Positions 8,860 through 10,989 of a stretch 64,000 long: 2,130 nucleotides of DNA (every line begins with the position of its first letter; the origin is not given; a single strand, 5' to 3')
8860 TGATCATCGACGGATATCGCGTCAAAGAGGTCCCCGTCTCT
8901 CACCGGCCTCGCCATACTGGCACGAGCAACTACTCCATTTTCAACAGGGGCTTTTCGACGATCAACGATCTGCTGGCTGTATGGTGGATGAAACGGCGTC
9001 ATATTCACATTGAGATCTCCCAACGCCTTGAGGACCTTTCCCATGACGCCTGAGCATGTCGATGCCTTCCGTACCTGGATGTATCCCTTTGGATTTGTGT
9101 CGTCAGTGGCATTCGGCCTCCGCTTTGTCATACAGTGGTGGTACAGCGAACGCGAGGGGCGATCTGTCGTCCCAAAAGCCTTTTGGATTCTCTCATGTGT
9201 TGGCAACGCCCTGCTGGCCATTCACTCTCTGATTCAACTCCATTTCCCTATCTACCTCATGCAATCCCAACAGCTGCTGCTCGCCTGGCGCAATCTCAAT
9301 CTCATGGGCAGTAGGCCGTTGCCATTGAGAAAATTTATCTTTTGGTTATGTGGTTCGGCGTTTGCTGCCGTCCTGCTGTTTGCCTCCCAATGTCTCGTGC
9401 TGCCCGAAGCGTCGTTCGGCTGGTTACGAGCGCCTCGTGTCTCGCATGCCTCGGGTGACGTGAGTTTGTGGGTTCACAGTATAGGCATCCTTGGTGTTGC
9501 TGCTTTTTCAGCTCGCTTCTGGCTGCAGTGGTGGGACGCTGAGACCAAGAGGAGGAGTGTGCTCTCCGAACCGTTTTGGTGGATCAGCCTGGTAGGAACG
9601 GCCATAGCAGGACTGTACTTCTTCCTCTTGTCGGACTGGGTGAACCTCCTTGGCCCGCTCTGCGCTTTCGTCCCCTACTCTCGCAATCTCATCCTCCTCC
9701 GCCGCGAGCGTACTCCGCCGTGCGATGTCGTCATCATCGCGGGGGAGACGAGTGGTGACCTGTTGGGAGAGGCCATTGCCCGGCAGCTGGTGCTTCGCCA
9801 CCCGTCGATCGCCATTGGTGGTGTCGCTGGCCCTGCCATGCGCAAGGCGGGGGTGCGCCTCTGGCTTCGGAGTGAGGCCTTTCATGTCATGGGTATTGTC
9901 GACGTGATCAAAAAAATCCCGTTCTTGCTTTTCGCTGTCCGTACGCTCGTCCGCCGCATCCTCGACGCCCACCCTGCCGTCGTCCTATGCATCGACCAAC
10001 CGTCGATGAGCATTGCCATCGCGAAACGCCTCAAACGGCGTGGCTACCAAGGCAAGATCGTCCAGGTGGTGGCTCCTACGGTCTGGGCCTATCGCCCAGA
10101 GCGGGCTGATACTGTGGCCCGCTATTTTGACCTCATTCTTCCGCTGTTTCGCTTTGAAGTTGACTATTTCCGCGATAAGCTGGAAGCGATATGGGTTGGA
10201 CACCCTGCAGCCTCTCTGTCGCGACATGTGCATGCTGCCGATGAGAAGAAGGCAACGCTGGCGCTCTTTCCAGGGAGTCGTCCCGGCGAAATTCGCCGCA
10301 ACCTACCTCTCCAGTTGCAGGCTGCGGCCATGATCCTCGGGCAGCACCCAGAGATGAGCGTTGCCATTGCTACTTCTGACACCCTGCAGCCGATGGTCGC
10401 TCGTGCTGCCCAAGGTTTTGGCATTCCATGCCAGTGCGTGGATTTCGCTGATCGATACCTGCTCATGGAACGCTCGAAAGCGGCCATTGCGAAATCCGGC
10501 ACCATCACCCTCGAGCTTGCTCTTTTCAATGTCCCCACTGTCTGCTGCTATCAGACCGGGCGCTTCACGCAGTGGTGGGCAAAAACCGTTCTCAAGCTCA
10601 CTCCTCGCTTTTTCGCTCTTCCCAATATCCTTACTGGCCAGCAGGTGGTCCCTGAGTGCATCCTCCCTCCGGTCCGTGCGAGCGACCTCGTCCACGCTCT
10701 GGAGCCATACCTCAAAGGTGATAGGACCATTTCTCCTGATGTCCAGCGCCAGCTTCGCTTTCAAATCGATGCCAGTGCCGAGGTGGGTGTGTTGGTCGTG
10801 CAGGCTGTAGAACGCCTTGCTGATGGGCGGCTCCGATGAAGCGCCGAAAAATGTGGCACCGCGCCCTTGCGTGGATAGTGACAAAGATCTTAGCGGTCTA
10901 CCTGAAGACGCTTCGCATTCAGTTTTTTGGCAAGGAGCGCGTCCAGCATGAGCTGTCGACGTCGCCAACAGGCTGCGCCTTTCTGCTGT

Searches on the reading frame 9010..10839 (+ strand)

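Call 73: search_protein_families(library=pfam, proteins=[window:9010-10839:+], max_evalue=0.0001)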
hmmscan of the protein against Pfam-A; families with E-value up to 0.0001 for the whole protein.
window:9010-10839:+ (609 aa): 2 families
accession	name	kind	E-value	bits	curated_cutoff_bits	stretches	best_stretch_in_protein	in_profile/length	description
PF02684.21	LpxB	-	2.2e-73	247.7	22.6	1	241-571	2-342/374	Lipid-A-disaccharide synthetase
PF07578.16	LAB_N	-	7.3e-41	138.6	26.7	2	28-97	2-71/71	Lipid A Biosynthesis N-terminal domain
